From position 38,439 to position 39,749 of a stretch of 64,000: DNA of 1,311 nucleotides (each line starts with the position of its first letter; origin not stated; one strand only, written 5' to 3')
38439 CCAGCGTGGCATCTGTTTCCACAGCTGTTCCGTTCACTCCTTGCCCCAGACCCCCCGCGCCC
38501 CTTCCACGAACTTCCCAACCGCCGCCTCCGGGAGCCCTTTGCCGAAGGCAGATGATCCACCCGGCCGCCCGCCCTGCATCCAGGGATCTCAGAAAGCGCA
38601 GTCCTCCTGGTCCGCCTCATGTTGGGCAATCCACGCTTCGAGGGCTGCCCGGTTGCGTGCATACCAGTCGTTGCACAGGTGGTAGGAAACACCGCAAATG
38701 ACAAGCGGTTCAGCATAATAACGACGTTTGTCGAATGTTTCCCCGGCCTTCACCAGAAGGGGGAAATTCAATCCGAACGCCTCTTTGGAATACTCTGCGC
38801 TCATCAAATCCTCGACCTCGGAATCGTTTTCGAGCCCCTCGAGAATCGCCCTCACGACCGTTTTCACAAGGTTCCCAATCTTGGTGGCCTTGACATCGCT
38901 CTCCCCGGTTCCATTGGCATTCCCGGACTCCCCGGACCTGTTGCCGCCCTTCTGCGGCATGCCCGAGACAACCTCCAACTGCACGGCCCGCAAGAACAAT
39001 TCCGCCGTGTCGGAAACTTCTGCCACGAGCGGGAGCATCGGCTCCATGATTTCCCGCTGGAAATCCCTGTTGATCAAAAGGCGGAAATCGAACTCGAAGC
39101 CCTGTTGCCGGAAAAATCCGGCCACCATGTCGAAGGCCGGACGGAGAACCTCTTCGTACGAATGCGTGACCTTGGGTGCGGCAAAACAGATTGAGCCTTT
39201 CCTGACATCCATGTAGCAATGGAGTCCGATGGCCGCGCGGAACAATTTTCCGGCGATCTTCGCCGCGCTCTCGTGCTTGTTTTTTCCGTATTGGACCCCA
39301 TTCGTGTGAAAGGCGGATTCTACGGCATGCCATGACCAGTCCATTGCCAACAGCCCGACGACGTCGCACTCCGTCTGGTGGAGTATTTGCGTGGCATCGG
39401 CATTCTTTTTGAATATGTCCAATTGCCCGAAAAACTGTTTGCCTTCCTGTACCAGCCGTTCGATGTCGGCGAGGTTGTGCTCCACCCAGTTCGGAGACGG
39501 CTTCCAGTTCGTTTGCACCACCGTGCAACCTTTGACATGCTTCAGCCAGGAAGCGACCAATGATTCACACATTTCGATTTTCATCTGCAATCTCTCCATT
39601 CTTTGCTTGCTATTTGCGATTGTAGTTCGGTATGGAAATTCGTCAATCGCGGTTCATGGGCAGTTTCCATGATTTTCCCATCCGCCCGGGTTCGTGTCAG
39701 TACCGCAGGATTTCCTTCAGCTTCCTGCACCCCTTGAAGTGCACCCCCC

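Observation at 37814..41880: Self-promoted lower-G+C operon built around a cytoplasmic BspA-type LRR protein: candidate uncharacterised conflict/defence module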

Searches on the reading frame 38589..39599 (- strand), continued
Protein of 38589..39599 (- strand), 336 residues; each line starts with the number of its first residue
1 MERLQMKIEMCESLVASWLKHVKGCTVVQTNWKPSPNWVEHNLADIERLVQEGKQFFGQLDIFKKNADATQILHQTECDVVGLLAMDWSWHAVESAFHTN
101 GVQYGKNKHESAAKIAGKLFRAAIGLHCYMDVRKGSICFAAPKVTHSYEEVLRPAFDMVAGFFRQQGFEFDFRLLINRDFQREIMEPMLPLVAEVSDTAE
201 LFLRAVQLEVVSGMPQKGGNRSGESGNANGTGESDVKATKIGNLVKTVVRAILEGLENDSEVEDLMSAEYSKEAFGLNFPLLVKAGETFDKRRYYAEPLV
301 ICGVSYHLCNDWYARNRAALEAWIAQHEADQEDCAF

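Call 37: search_protein_families(library=pfam, max_evalue=0.01, proteins=[L019:9036-9881:+, L020:9058-9864:+, L020:7102-7995:+, L018:7020-7940:+, L015:2156-4957:+, L043:10725-12467:+, L025:2601-3953:+, L066:7188-7400:+, L020:5559-6962:-, L020:10120-10503:+])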
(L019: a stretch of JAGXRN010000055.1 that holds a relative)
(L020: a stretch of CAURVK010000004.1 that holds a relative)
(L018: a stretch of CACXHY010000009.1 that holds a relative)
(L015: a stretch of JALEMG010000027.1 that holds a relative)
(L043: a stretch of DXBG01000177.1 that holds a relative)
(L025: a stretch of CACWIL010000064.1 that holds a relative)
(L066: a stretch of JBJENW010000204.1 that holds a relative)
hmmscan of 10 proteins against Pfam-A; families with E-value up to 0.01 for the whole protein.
L019:9036-9881:+ (281 aa): 0 families

L020:9058-9864:+ (268 aa): 1 family
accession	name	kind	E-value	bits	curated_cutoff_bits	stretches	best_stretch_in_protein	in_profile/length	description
PF00793.26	DAHP_synth_1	-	6.7e-64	215.8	25.5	1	1-252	18-256/270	DAHP synthetase I family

L020:7102-7995:+ (297 aa): 3 families
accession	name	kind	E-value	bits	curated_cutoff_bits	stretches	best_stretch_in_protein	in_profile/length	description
PF00892.27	EamA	-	5.4e-23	82.2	28.2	1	10-141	2-134/135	EamA-like transporter family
PF06800.18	Sugar_transport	-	0.002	18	26.3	1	29-138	160-271/280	Sugar transport protein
PF04142.21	Nuc_sug_transp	-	0.0033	17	27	1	91-142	102-155/315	Nucleotide-sugar transporter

L018:7020-7940:+ (306 aa): 6 families
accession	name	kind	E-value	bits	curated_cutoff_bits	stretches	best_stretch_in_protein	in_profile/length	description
PF01381.28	HTH_3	-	1.4e-13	51.1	23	1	28-82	1-55/55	Helix-turn-helix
PF13560.12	HTH_31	-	1.9e-05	25.3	27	1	25-82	3-60/64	Helix-turn-helix domain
PF12844.13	HTH_19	-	4.8e-05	23.6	30.2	1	25-86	1-62/64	Helix-turn-helix domain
PF13328.12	HD_4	-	7.7e-05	22.9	27.2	1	125-266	5-141/156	HD domain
PF01966.28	HD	-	0.00028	21.6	22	1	145-198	3-67/116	HD domain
PF14549.12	P22_Cro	-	0.0067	16.6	30.2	0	38-66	11-37/60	DNA-binding transcriptional regulator Cro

L015:2156-4957:+ (933 aa): 11 families
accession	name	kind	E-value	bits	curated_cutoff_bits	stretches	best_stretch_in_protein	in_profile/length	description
PF00005.33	ABC_tran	-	2.4e-59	200.3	25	2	303-446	2-137/137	ABC transporter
PF12698.13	ABC2_membrane_3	-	1.2e-38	133.5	31.6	1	589-920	12-341/347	ABC-2 family transporter protein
PF13304.12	AAA_21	-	5.7e-19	69.7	27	2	408-476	228-298/304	AAA domain, putative AbiEii toxin, Type IV TA system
PF01061.29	ABC2_membrane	-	5.9e-14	52.5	26.9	1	741-896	52-209/211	ABC-2 type transporter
PF12679.13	ABC2_membrane_2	-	4.3e-09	36.5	27.2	1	699-930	72-246/283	ABC-2 family transporter protein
PF13555.12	AAA_29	-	0.00056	20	27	0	39-63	15-39/61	P-loop containing region of AAA domain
PF13401.12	AAA_22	-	0.00093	19.9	27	0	319-376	12-33/130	AAA domain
PF13558.12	SbcC_Walker_B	-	0.0017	19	27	0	153-200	28-88/90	SbcC/RAD50-like, Walker B motif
PF13175.12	AAA_15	-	0.0017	18.5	32.1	0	436-476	329-369/374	AAA ATPase domain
PF13476.12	AAA_23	-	0.0033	18.5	27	0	297-333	8-40/201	AAA domain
PF03193.22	RsgA_GTPase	-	0.0084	16.4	30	0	47-72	107-132/174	RsgA GTPase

L043:10725-12467:+ (580 aa): 4 families
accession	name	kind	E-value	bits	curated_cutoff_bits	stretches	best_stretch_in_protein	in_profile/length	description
PF07508.19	Recombinase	-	3.8e-23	82.1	21.1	1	219-342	1-102/102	Recombinase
PF14287.11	DUF4368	-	1.7e-19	70.2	25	1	504-569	1-66/67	Domain of unknown function (DUF4368)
PF00239.26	Resolvase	-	6.1e-18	65.8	23.3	1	37-195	2-144/145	Resolvase, N terminal domain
PF13408.12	Zn_ribbon_recom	-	1.5e-14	54.5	25.3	1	353-413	1-58/58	Recombinase zinc beta ribbon domain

L025:2601-3953:+ (450 aa): 2 families
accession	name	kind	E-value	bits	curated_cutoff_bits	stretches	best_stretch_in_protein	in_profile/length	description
PF00145.23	DNA_methylase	-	5.5e-62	210.5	22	1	4-437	2-322/324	C-5 cytosine-specific DNA methylase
PF09445.16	Methyltransf_15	-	1.1e-05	25.5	22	1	4-83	3-80/165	RNA cap guanine-N2 methyltransferase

L066:7188-7400:+ (70 aa): 3 families
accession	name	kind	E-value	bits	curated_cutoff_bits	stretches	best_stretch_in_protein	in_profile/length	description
PF01381.28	HTH_3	-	0.00028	21.3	23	1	16-62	7-53/55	Helix-turn-helix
PF19176.5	DUF5858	-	0.0053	17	27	1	23-63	7-47/61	Family of unknown function (DUF5858)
PF13545.12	HTH_Crp_2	-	0.0092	16.4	27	0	15-41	19-45/70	Crp-like helix-turn-helix domain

L020:5559-6962:- (467 aa): 20 families
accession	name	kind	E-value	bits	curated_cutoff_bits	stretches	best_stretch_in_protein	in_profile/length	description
PF01926.29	MMR_HSR1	-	2e-51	173.3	21.9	2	201-318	1-113/113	50S ribosome-binding GTPase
PF14714.11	KH_dom-like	-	2.2e-29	102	27.3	1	373-451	1-79/81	KH-domain-like of EngA bacterial GTPase enzymes, C-terminal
PF02421.24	FeoB_N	-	2.2e-23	82.9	27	2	3-136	2-133/156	Ferrous iron transport protein B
PF00009.33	GTP_EFTU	-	5.6e-21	75.4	26.5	2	199-366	3-185/188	Elongation factor Tu GTP binding domain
PF00350.29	Dynamin_N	-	2e-13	51.2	27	2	4-36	1-33/168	Dynamin family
PF03193.22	RsgA_GTPase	-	1.5e-12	48.1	30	1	4-59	109-168/174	RsgA GTPase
PF02492.25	cobW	-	3.7e-08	33.6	20.7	1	49-124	84-159/180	CobW/HypB/UreG, nucleotide-binding domain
PF08477.19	Roc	-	7.2e-08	33.1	27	1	3-29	1-27/119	Ras of Complex, Roc, domain of DAPkinase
PF04548.22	AIG1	-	7.8e-08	32.3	27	1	3-99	2-102/212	AIG1 family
PF09439.16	SRPRB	-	2.6e-07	30.7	25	1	2-93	4-86/178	Signal recognition particle receptor beta subunit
PF10662.15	PduV-EutP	-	5.8e-07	29.8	21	0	1-27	1-27/143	Ethanolamine utilisation - propanediol utilisation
PF00071.28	Ras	-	1.3e-06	28.5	21.6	0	204-360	4-153/162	Ras family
PF16897.10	MMR_HSR1_Xtn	-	2.2e-05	24.8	35.2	1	110-161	57-105/106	C-terminal region of MMR_HSR1 domain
PF00005.33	ABC_tran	-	9.3e-05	23.5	25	0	2-75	12-80/137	ABC transporter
PF03029.23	ATP_bind_1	-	0.00025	21.4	27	0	204-257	1-56/240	Conserved hypothetical ATP binding protein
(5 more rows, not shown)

L020:10120-10503:+ (127 aa): 3 families
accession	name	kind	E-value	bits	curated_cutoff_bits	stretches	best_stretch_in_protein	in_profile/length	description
PF00893.25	Multi_Drug_Res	-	2.3e-19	70.2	23.7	1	25-117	4-93/93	Small Multidrug Resistance protein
PF01384.25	PHO4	-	0.00043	19.8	33.7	1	17-98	15-105/350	Phosphate transporter family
PF02694.21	UPF0060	-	0.0082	16.8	24.9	1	21-109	2-86/107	Uncharacterised BCR, YnfA/UPF0060 family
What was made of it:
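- In Campylobacter concisus the gene lies between eamA/der and a DAHP-synthase-family gene (call 37).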

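Call 48: search_protein_families(library=pfam, max_evalue=0.1, proteins=[L009:5727-6419:+, L009:6432-6959:+, L012:8299-8733:+, L012:8782-9483:+, L012:9499-10071:+])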
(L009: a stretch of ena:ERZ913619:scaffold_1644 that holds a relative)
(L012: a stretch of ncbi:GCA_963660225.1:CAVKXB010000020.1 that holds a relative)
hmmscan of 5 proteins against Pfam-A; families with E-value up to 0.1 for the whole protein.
L009:5727-6419:+ (230 aa): 0 families

L009:6432-6959:+ (175 aa): 0 families

L012:8299-8733:+ (144 aa): 0 families

L012:8782-9483:+ (233 aa): 2 families
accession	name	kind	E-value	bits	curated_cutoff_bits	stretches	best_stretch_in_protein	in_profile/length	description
PF09784.14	L31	-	0.021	15.7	22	0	49-106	29-87/102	Mitochondrial ribosomal protein L31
PF09755.14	DUF2046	-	0.07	12.7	24.7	0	33-86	205-259/305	Uncharacterized conserved protein H4 (DUF2046)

L012:9499-10071:+ (190 aa): 0 families

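Call 56: search_protein_families(library=pfam, alignment_id=A1, max_evalue=1)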
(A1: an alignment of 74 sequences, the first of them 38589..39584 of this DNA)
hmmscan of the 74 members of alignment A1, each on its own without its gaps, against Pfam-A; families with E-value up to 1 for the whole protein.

A. member 1, window:38589-39584:- (331 aa): 1 family
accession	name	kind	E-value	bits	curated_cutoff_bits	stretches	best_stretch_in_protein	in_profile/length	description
PF21875.2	CAPN13-like_C_EFh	-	0.21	11.9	27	1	247-278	28-59/72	Calpain-13-like, C-terminal EF-hand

B. families by the number of members that match (of 74 scanned): 46 families (the first 25 are shown)
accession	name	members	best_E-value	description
PF11951.13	Fungal_trans_2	3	0.023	Fungal specific transcription factor domain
PF02170.28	PAZ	2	0.0044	PAZ domain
PF02899.23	Phage_int_SAM_1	2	0.088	Phage integrase, N-terminal SAM-like domain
PF21875.2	CAPN13-like_C_EFh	2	0.093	Calpain-13-like, C-terminal EF-hand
PF14969.11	DUF4508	2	0.11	Domain of unknown function (DUF4508)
PF23943.1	PUS7L_N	2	0.12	PUS7L N-terminal domain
PF02310.24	B12-binding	2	0.13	B12 binding domain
PF18740.7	EC042_2821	1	0.0011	EC042_2821-like Restriction Endonuclease-like domain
PF18860.6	AbiJ_NTD3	1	0.0099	AbiJ N-terminal domain 3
PF18735.6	HEPN_RiboL-PSP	1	0.01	RiboL-PSP-HEPN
PF17692.6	DUF5538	1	0.015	Family of unknown function (DUF5538)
PF01973.23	MptE-like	1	0.016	6-hydroxymethylpterin diphosphokinase MptE-like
PF09059.15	TyeA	1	0.022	TyeA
PF21699.3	TM1266-like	1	0.039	Iron-only hydrogenase system regulator, putative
PF14129.11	DUF4296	1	0.039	Domain of unknown function (DUF4296)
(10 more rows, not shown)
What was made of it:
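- On PD-(D/E)xK restriction-endonuclease-like fold (331-aa N-domain): One relative hits EC042_2821 at E 0.0011 (call 56).
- One relative hits the Pfam EC042_2821 restriction-endonuclease-like domain at E 0.0011 (call 56).
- Tried and rejected: That domain gave a single weak hit in one 331-family relative (call 56).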

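Call 79: search_protein_families(library=pfam, alignment_id=A5, max_evalue=0.0001)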
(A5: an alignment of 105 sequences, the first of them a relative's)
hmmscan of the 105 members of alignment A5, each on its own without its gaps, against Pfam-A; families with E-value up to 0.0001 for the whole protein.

A. member 1, L009:4013-4702:- (229 aa): 0 families

B. families by the number of members that match (of 105 scanned): 107 families (the first 25 are shown)
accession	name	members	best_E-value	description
PF01381.28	HTH_3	6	6.5e-20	Helix-turn-helix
PF12844.13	HTH_19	5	1.6e-15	Helix-turn-helix domain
PF13560.12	HTH_31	4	4.6e-10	Helix-turn-helix domain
PF11074.14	DUF2779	3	4.2e-47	Domain of unknown function(DUF2779)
PF04860.17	Phage_portal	2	1.3e-133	Phage portal protein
PF00929.31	RNase_T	2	1.2e-43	Exonuclease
PF13635.12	DUF4143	2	1.6e-34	Domain of unknown function (DUF4143)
PF13173.12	AAA_14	2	6.2e-31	AAA domain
PF13443.12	HTH_26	2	1.8e-08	Cro/C1-type HTH DNA-binding domain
PF13744.12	HTH_37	2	1.9e-06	Helix-turn-helix domain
PF00012.26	HSP70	1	3.7e-267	Hsp70 protein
PF09492.16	Pec_lyase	1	9.1e-103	Pectic acid lyase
PF10150.14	RNase_E_G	1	3.7e-96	Ribonuclease E/G family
PF13277.11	YmdB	1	5.6e-95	YmdB-like protein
PF00793.26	DAHP_synth_1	1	1.1e-65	DAHP synthetase I family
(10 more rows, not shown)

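Call 81: search_dna_similar(query=window:38589-39584:-, collection=phages, mode=protein, max_rows=15)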
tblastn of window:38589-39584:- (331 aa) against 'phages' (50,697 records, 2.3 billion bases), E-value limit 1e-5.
No match.

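Call 82: search_dna_similar(query=window:38589-39584:-, collection=plasmids, mode=protein, max_rows=15)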
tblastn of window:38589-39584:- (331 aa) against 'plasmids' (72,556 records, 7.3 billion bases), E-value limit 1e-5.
Records with a match: 3; places in all: 3; records where one place covers at least 80% of the query: 2.
Best place of each record, by identity: <60% 3.
By first word of the organism name: Priestia 2; Hymenobacter 1.
By predicted mobility (MOB-suite, as given by PLSDB): mobilizable 3.
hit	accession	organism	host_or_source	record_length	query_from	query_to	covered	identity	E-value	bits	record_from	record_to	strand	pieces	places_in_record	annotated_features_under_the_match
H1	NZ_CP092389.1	Priestia megaterium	Bolboschoenus planiculmis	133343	1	323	98%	28.2%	1e-36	147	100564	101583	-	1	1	hypothetical protein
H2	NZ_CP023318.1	Priestia megaterium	Plant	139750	39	323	86%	23.8%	3e-22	104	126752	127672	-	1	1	hypothetical protein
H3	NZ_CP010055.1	Hymenobacter sp. DG25B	single cell,soil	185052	240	321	25%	38.4%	4e-7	59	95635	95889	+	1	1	hypothetical protein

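Call 83: get_annotated_region(hit=H3, flank=5000)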
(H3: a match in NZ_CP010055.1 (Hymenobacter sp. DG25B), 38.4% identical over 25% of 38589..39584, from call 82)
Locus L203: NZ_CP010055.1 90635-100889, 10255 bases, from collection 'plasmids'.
description: Hymenobacter sp. DG25B plasmid unnamed, complete sequence
organism: Hymenobacter sp. DG25B (NCBI taxid 1385664)
taxonomy: Bacteria; Bacteroidota; Cytophagia; Cytophagales; Hymenobacteraceae; Hymenobacter; Hymenobacter sp. DG25B
host: -; source: single cell,soil; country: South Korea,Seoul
typing (MOB-suite, as given by PLSDB): mobilizable; replicon rep_cluster_1231; relaxase MOBB
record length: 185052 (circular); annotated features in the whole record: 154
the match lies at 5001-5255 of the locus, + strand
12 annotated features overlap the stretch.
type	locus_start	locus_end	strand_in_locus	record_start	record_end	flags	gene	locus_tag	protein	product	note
CDS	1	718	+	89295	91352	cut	-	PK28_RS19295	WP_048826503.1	DUF1998 domain-containing protein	-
CDS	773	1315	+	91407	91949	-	-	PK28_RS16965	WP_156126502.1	hypothetical protein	-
CDS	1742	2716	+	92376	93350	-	-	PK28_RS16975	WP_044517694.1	WYL domain-containing protein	-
CDS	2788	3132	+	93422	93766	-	-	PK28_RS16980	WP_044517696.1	hypothetical protein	-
CDS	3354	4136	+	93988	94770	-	-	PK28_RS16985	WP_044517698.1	hypothetical protein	-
CDS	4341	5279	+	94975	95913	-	-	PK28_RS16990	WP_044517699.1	hypothetical protein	-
CDS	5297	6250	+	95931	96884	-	-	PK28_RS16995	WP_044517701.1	hypothetical protein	-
CDS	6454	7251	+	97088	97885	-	-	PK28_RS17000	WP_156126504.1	hypothetical protein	-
CDS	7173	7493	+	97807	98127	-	-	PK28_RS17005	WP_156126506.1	hypothetical protein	-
CDS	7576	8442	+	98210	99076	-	-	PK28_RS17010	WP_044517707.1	hypothetical protein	-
CDS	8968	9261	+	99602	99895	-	-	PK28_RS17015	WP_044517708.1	hypothetical protein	-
CDS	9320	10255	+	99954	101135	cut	-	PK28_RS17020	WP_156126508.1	hypothetical protein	-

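Call 84: get_annotated_region(hit=H1, flank=5000)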
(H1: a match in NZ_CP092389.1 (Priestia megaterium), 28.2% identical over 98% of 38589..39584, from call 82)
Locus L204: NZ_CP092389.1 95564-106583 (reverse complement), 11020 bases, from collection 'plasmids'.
description: Priestia megaterium strain BP01R2 plasmid pBP01R2b, complete sequence
organism: Priestia megaterium (NCBI taxid 1404)
taxonomy: Bacteria; Bacillota; Bacilli; Bacillales; Bacillaceae; Priestia; Priestia megaterium
host: -; source: Bolboschoenus planiculmis; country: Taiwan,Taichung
typing (MOB-suite, as given by PLSDB): mobilizable; replicon rep_cluster_385; relaxase MOBP
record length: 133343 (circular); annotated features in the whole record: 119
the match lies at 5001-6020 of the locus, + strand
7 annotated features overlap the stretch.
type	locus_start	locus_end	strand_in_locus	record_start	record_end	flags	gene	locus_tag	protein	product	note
CDS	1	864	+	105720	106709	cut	-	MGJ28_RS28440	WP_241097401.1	toprim domain-containing protein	-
CDS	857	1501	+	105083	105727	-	-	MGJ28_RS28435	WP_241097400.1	restriction endonuclease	GO:0009307 - DNA restriction-modification system [Evidence IEA]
CDS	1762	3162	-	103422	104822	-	-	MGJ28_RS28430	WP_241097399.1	Sau3AI family type II restriction endonuclease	-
CDS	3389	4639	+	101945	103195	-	dcm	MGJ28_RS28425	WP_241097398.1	DNA (cytosine-5-)-methyltransferase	GO:0006304 - DNA modification [Evidence IEA]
CDS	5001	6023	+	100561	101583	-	-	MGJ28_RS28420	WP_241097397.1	hypothetical protein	-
CDS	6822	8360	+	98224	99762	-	-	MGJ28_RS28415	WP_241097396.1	MutH/Sau3AI family endonuclease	-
CDS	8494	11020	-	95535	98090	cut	-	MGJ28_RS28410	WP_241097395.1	SNF2-related protein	-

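Call 85: search_protein_families(library=pfam, max_evalue=0.01, proteins=[L203:4341-5279:+, L012:356-1342:+, L110:8001-9035:+, P0091, P0118])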
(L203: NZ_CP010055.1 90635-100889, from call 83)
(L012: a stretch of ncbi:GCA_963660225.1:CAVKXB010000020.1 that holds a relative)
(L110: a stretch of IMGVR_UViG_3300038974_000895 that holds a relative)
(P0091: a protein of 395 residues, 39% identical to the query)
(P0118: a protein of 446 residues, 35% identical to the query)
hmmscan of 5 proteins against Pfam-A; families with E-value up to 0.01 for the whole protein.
L203:4341-5279:+ (312 aa): 0 families

L012:356-1342:+ (328 aa): 0 families

L110:8001-9035:+ (344 aa): 0 families

P0091 (395 aa): 0 families

P0118 (446 aa): 0 families

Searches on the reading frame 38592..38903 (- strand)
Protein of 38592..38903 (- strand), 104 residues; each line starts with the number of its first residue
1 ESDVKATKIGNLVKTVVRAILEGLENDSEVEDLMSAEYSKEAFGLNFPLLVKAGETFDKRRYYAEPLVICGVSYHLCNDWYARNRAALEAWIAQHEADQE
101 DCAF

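Call 74: search_protein_families(library=pfam, max_evalue=10, proteins=[window:38592-38903:-])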
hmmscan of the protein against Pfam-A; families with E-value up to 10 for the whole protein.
seq(104 aa): 1 family
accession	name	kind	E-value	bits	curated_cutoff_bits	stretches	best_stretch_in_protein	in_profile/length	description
PF21875.2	CAPN13-like_C_EFh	-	0.075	13.4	27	1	20-51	28-59/72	Calpain-13-like, C-terminal EF-hand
